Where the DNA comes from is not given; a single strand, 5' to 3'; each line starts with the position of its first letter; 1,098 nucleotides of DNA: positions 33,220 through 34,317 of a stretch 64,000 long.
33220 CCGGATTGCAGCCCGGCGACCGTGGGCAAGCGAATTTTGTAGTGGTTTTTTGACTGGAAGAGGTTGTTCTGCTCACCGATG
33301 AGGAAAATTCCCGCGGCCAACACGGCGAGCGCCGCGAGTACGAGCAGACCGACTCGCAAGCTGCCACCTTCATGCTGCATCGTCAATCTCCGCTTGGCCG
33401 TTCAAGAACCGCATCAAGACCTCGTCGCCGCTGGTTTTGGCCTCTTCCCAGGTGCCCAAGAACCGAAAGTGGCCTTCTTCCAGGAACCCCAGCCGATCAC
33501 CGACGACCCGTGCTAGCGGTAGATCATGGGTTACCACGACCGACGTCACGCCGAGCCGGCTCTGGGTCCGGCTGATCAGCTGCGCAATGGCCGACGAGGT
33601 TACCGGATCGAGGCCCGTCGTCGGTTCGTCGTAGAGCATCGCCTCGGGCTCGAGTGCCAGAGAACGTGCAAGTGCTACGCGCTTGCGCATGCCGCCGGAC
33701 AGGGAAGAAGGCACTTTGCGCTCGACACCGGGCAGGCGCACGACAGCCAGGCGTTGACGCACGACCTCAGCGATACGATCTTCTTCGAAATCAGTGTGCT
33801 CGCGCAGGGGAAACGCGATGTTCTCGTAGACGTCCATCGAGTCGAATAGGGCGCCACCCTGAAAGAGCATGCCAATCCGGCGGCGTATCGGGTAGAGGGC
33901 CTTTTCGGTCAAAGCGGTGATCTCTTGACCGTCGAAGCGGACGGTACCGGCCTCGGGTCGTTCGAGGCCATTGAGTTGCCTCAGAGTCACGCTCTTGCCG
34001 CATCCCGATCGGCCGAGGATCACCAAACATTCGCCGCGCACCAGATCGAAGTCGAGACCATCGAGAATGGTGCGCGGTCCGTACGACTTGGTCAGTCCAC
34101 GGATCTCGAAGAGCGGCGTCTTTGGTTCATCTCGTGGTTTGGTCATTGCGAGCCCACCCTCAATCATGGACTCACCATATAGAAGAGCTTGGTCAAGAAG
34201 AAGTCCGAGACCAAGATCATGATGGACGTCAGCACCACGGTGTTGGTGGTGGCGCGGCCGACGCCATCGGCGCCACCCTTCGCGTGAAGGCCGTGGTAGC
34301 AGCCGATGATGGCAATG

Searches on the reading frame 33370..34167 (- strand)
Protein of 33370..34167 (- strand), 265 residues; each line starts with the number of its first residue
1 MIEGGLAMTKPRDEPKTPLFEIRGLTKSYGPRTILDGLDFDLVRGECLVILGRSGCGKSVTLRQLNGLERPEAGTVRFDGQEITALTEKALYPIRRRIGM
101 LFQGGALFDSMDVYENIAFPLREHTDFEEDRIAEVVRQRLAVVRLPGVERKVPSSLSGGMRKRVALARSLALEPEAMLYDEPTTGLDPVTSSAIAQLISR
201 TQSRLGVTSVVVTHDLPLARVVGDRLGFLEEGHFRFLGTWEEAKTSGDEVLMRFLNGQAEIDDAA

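Call 16: search_protein_families(library=pfam, proteins=[window:33370-34167:-], max_evalue=0.001)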
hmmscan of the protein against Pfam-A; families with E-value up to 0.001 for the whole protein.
window:33370-34167:- (265 aa): 3 families
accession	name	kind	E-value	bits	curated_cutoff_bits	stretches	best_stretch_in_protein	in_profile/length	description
PF00005.33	ABC_tran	-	4.8e-31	108.6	25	1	35-184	1-137/137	ABC transporter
PF13304.12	AAA_21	-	0.00012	22.7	27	0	153-217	235-300/304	AAA domain, putative AbiEii toxin, Type IV TA system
PF13191.12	AAA_16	-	0.00068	20.6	32.6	0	44-169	23-129/167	AAA ATPase domain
